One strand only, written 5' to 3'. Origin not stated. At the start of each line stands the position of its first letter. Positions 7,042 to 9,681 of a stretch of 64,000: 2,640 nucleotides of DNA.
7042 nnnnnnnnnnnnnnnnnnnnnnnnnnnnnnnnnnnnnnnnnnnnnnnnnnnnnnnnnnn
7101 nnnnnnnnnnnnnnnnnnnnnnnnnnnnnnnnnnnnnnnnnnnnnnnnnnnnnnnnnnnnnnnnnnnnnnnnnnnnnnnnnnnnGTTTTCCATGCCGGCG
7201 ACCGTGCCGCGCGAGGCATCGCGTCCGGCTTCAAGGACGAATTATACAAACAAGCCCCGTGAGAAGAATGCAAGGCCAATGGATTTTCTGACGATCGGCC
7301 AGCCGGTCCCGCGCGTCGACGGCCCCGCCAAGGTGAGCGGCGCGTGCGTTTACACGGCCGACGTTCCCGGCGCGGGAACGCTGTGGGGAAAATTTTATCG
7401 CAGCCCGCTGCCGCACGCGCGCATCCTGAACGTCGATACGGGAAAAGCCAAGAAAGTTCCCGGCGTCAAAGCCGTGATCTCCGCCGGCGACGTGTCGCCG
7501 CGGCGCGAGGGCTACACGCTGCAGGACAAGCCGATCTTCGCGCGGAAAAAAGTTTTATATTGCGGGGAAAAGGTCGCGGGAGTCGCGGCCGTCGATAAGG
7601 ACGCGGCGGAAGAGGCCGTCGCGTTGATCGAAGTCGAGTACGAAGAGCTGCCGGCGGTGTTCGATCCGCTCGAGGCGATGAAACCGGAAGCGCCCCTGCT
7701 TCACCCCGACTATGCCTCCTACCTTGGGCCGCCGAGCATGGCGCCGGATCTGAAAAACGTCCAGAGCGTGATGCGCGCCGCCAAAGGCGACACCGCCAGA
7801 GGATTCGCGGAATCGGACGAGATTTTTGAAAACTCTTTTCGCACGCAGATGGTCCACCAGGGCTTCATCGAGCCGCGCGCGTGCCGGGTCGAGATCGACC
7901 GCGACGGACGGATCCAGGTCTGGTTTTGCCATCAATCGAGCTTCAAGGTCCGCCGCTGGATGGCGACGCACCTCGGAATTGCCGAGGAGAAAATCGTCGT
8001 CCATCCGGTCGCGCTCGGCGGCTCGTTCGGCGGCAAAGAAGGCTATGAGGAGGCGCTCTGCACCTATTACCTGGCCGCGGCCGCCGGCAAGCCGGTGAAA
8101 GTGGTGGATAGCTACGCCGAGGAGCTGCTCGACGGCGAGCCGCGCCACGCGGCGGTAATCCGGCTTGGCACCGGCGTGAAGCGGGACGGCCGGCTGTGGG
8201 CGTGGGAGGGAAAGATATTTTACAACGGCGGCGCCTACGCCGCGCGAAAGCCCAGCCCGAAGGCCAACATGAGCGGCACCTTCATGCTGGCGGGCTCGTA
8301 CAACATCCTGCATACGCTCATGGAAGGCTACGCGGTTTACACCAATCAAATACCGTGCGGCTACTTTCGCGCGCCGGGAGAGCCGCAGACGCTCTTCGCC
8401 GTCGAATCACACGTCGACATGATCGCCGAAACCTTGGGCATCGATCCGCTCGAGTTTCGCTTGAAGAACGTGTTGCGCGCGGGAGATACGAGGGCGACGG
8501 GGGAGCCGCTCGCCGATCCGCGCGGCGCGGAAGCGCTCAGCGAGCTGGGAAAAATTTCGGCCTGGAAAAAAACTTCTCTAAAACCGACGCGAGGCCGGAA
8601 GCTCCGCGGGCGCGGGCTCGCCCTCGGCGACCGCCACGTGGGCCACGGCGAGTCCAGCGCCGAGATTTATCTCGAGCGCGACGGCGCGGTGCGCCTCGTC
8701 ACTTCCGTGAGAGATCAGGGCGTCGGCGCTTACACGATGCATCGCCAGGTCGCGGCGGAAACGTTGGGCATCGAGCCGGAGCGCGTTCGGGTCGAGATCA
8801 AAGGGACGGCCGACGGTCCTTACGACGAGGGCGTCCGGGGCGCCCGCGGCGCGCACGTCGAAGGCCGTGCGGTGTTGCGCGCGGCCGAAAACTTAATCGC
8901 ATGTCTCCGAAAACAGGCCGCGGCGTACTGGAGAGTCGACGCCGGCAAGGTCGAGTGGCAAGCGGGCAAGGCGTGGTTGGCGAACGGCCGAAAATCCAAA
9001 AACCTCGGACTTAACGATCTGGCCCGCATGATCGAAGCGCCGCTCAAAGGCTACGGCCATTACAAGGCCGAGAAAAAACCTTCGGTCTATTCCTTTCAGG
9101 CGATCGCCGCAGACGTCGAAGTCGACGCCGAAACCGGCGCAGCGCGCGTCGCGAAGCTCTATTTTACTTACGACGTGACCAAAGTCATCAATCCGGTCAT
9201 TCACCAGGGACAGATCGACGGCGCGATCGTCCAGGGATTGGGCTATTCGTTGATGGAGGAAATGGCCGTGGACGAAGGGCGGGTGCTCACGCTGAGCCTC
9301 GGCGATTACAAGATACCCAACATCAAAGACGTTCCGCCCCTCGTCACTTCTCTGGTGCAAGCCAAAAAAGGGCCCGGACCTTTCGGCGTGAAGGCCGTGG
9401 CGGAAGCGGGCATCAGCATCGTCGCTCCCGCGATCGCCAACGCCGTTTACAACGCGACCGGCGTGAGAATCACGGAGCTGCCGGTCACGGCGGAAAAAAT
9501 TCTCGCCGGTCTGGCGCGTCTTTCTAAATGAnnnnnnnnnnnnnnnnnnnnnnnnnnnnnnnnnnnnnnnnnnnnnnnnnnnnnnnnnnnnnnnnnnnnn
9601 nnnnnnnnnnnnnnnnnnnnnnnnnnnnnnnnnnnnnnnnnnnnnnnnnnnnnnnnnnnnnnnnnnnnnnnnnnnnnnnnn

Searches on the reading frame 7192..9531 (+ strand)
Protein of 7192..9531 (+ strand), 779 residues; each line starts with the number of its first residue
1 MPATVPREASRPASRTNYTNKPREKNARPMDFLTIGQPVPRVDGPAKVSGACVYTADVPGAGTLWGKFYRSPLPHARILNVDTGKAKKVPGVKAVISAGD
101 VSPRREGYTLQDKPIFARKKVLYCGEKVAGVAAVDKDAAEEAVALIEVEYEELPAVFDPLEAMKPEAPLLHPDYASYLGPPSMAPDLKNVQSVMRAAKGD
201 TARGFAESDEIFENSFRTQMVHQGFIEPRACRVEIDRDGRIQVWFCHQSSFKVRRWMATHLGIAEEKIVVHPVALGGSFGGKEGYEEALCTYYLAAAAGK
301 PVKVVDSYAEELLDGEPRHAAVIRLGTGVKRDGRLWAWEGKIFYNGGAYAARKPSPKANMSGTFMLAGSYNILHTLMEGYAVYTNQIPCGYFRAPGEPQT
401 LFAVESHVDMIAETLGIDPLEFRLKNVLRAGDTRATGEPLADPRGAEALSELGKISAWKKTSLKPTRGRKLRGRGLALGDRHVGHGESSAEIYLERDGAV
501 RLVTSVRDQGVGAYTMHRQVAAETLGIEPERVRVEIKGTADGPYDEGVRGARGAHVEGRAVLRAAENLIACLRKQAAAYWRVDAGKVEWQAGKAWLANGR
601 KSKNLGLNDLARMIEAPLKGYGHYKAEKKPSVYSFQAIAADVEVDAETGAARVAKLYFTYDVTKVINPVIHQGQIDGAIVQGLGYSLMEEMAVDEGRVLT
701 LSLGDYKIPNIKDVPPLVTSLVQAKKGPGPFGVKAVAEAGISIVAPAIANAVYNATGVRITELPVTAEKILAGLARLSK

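Call 12: search_protein_families(library=pfam, proteins=[window:7192-9531:+], max_evalue=0.00001)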
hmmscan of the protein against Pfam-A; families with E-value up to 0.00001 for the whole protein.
window:7192-9531:+ (779 aa): 3 families
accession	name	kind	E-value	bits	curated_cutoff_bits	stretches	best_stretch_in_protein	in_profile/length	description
PF02738.23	MoCoBD_1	-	8.3e-66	222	27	1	195-427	12-244/244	Molybdopterin cofactor-binding domain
PF20256.3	MoCoBD_2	-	8.5e-62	209.6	27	1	454-715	7-283/283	Molybdopterin cofactor-binding domain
PF01315.27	Ald_Xan_dh_C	-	6.9e-27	94.4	31.3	1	49-154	1-110/110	Aldehyde oxidase and xanthine dehydrogenase, a/b hammerhead domain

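Call 32: search_protein_families(library=ncbifam, proteins=[window:7192-9531:+], max_evalue=0.001)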
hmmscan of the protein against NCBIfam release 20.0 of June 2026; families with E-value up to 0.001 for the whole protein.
window:7192-9531:+ (779 aa): 13 families
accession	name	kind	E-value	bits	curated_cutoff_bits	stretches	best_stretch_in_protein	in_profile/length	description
TIGR03194.1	4hydrxCoA_A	equivalog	3.5e-138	462.2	994.55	1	39-772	1-744/746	4-hydroxybenzoyl-CoA reductase subunit alpha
TIGR03196.1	pucD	equivalog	1.6e-120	403.8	783.65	1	33-770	1-754/763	xanthine dehydrogenase subunit D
NF043082.1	XdhA_XDHase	equivalog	3e-118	396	780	1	35-773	1-751/758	xanthine dehydrogenase subunit XdhA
NF007426.0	PRK09970.1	equivalog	7.5e-118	394.6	916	1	34-772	5-753/761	xanthine dehydrogenase molybdenum-binding subunit XdhA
NF041018.1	glyceraldDH_alpha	equivalog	3.5e-105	353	790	1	34-771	2-741/741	glyceraldehyde dehydrogenase subunit alpha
NF045668.1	pterin_aldehy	equivalog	1.2e-94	318.1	1100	1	34-774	174-904/905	molybdopterin-dependent aldehyde oxidoreductase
TIGR03311.1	Se_dep_XDH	equivalog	3.5e-91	306.6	830.45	2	34-578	161-684/848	selenium-dependent xanthine dehydrogenase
NF041671.1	peri_hyde_PaoC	equivalog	6.6e-88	295.9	1180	1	29-776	11-733/735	aldehyde oxidoreductase molybdenum-binding subunit PaoC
TIGR02416.1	CO_dehy_Mo_lg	equivalog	4.3e-80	269.9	991.15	2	49-431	7-398/770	aerobic carbon-monoxide dehydrogenase large subunit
TIGR03313.1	Se_sel_red_Mo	hypoth_equivalog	8.7e-78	262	1101.9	2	187-775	350-950/951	molybdopterin-dependent oxidoreductase Mo/Fe-S-binding subunit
NF040766.1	CODH_aero_grp5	exception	3e-73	247.3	950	2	34-619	4-598/785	aerobic carbon-monoxide dehydrogenase large subunit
TIGR02965.1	xanthine_xdhB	equivalog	3.1e-70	237.3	849.5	1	45-777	11-757/758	xanthine dehydrogenase molybdopterin binding subunit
TIGR02969.1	mam_aldehyde_ox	subfamily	2.3e-36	124.8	1912.3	1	28-761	569-1288/1330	aldehyde oxidase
